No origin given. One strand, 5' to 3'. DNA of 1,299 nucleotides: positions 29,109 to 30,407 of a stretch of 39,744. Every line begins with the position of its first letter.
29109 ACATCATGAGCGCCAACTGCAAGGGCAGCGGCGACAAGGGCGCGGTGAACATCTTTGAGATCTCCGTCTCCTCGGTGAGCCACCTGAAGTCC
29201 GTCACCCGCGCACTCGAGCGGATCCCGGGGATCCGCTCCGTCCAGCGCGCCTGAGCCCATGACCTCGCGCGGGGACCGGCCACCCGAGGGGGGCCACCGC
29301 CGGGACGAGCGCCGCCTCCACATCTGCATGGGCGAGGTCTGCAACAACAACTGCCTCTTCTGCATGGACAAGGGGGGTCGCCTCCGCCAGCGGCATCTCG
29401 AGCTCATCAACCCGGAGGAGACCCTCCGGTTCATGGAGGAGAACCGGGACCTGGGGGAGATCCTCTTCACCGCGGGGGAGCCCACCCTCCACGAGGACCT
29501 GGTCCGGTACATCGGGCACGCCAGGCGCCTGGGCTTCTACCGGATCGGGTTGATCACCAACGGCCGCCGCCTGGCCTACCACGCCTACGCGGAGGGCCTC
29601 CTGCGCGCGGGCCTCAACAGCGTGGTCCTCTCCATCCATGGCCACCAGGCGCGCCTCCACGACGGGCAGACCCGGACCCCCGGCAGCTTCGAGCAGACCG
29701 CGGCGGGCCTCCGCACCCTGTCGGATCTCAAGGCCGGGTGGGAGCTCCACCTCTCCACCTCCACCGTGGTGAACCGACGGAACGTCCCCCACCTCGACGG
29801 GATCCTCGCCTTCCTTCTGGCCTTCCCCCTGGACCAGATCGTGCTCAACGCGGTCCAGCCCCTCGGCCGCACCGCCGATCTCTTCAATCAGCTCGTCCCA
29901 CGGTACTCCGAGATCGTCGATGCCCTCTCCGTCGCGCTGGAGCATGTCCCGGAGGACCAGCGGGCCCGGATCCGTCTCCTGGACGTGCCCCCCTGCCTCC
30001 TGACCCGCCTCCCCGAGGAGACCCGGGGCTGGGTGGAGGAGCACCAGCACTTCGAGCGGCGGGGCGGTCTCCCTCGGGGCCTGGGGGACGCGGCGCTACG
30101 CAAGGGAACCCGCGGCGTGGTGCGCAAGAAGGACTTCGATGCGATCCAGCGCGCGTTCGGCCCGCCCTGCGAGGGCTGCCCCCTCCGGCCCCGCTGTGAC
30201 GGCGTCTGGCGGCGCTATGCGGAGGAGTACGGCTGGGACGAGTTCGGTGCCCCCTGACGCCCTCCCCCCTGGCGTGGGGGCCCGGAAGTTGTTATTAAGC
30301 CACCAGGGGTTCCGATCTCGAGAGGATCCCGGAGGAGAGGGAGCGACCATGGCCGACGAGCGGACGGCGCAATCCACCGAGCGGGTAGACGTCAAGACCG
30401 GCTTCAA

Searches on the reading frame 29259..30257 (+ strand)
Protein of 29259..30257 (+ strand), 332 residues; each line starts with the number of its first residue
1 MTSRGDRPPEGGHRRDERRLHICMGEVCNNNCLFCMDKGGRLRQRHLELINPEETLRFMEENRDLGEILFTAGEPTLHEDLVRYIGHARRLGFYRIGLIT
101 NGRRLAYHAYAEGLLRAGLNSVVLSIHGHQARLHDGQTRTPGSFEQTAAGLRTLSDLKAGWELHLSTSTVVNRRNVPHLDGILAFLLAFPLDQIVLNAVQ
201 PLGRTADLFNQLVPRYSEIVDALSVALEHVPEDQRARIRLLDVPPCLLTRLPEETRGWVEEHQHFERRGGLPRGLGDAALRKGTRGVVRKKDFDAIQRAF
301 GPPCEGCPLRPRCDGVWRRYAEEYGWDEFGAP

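Call 3: search_protein_families(library=pfam, proteins=[window:29259-30257:+], max_evalue=0.1)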
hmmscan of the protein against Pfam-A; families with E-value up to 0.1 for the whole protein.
window:29259-30257:+ (332 aa): 2 families
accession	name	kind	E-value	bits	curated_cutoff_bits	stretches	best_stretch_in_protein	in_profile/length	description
PF04055.27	Radical_SAM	-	8.9e-18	65.4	29.5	1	24-157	3-139/166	Radical SAM superfamily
PF00702.32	Hydrolase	-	0.035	14.9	26.4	1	54-113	76-134/191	haloacid dehalogenase-like hydrolase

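Call 4: search_protein_families(library=ncbifam, proteins=[window:29259-30257:+], max_evalue=0.1)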
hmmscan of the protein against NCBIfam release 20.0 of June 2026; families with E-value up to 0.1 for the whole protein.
window:29259-30257:+ (332 aa): 45 families (the best 25 are shown)
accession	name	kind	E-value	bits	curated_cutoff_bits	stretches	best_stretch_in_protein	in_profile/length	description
NF038332.1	rSAM_rare_HxsC4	exception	1.3e-87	294.1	500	1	16-329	12-332/335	radical SAM protein HxsC4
TIGR03977.1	rSAM_pair_HxsC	equivalog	1.3e-22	80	267.9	1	16-249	23-254/292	His-Xaa-Ser system radical SAM maturase HxsC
TIGR02668.1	moaA_archaeal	equivalog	2.3e-17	63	325.25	1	14-188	6-175/303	GTP 3',8-cyclase MoaA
TIGR04545.1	rSAM_ahbD_hemeb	equivalog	1.5e-16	60.7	500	1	26-219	8-197/339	heme b synthase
NF045574.1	sacti_mat_StsB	exception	1.9e-16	60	625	1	22-207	100-277/466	StsB family radical SAM/SPASM domain sactipeptide maturase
TIGR04466.1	rSAM_BlsE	equivalog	5.9e-16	58.8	400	1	17-184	2-160/327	cytosylglucuronate decarboxylase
TIGR02666.1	moaA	equivalog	7.5e-16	58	284.05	1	13-158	5-154/336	GTP 3',8-cyclase MoaA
TIGR04317.1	W_rSAM_matur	equivalog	1.8e-15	56.9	380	1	16-202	2-187/349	tungsten cofactor oxidoreductase radical SAM maturase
NF045646.2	rSAM_Se_TrsS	equivalog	7.8e-15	54.3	490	1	24-185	92-250/441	radical SAM (seleno)protein TrsS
TIGR02109.1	PQQ_syn_pqqE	equivalog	1.1e-14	54.2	381.35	1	27-258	16-241/358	pyrroloquinoline quinone biosynthesis protein PqqE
NF001199.0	PRK00164.2-1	equivalog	2.1e-14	53.4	231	1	13-152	7-143/308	GTP 3',8-cyclase MoaA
TIGR04133.1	rSAM_w_lipo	hypoth_equivalog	1.2e-13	50.8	425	1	67-207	76-210/350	TIGR04133 family radical SAM/SPASM protein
TIGR04053.2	TIGR04053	equivalog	1.3e-11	44.3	395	1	27-219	17-206/366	TIGR04053 family radical SAM/SPASM domain-containing protein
TIGR03962.1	mycofact_rSAM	equivalog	2.2e-11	43.5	265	1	27-215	21-201/339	mycofactocin radical SAM maturase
TIGR04347.1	pseudo_SAM_Halo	equivalog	3.4e-11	43.1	525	1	26-210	46-223/390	TIGR04347 family pseudo-SAM/SPASM protein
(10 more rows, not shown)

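Call 35: search_protein_families(library=padloc, proteins=[window:29259-30257:+], max_evalue=0.01)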
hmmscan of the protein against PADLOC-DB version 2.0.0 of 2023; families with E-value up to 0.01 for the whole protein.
window:29259-30257:+ (332 aa): 3 families
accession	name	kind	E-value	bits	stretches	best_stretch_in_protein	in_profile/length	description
PDLC02904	pVip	-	1.1e-13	49.4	1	24-176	9-154/262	Viperins associated with kinases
PDLC02903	pVip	-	2.7e-13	48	1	24-176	6-150/257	Viperins not associated with kinases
PDLC02905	pVip-kinase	-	0.0039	14.5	1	24-108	188-275/474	Viperin-kinase fusion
